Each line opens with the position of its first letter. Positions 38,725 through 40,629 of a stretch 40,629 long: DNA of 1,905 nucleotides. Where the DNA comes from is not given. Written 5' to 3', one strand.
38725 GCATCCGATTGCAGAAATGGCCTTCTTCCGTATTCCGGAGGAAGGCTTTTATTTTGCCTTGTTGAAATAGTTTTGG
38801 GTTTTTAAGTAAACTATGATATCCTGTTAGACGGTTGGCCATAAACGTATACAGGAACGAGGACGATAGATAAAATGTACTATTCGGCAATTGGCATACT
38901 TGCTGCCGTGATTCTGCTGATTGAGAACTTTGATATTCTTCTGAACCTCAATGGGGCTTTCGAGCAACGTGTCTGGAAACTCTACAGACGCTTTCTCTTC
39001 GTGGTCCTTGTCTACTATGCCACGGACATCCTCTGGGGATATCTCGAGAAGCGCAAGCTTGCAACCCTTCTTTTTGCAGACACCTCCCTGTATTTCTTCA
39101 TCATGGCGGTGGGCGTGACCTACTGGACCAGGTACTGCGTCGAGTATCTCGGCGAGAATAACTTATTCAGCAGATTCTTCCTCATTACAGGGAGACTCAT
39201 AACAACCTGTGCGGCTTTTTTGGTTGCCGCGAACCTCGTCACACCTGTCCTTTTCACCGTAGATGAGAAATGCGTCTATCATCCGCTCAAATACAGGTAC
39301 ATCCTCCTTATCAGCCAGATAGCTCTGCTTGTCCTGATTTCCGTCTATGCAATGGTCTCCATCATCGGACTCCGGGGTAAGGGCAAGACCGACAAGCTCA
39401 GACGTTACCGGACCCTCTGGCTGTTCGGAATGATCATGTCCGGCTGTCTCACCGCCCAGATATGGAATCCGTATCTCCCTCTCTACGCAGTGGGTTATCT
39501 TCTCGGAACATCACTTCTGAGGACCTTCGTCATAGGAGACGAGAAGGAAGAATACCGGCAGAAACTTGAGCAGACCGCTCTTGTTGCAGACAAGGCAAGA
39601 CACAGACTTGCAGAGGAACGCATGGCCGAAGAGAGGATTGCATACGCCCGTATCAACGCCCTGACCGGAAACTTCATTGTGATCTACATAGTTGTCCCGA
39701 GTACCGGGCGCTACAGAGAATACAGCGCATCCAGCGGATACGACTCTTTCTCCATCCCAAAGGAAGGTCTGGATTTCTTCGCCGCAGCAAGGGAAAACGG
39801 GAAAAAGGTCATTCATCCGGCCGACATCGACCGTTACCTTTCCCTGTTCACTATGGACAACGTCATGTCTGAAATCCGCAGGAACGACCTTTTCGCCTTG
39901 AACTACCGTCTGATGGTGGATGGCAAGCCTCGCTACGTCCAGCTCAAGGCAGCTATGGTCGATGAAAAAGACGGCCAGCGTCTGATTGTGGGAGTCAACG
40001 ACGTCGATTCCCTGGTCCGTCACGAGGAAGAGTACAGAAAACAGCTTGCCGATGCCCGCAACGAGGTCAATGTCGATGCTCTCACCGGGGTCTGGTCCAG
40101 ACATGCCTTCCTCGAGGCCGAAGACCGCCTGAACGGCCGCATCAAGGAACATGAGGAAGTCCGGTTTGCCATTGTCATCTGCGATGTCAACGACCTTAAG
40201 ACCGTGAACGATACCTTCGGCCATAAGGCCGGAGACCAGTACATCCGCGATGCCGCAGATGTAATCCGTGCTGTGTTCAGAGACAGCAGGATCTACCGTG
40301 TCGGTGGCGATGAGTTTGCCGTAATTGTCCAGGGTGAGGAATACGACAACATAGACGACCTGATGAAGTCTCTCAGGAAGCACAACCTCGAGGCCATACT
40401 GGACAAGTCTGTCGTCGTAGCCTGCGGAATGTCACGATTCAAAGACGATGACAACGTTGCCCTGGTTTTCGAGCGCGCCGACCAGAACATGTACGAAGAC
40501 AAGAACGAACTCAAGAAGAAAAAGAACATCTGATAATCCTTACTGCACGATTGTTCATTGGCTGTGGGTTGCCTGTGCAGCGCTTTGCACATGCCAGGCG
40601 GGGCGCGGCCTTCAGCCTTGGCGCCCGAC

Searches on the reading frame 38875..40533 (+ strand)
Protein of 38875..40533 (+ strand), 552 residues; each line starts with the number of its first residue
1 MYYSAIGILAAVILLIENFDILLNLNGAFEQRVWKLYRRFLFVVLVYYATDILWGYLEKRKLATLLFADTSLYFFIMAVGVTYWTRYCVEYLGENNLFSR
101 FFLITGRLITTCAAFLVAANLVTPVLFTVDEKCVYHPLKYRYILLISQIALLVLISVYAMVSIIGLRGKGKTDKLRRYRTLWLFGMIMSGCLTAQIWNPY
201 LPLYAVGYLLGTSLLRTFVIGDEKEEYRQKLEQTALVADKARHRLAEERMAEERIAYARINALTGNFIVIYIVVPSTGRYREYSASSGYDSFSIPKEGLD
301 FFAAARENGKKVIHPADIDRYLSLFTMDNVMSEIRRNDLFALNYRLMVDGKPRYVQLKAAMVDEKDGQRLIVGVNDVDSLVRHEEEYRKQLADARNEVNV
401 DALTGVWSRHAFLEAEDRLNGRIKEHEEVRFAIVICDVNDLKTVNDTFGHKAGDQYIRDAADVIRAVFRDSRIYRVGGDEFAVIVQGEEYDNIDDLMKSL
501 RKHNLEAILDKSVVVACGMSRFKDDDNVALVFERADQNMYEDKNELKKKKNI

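Call 8: search_protein_families(library=pfam, proteins=[window:38875-40533:+], max_evalue=0.001)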
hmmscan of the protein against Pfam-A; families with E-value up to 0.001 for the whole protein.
window:38875-40533:+ (552 aa): 1 family
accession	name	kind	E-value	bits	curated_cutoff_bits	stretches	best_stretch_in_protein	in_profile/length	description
PF00990.26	GGDEF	-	4.3e-25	88.8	23.8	1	399-547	2-159/161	Diguanylate cyclase, GGDEF domain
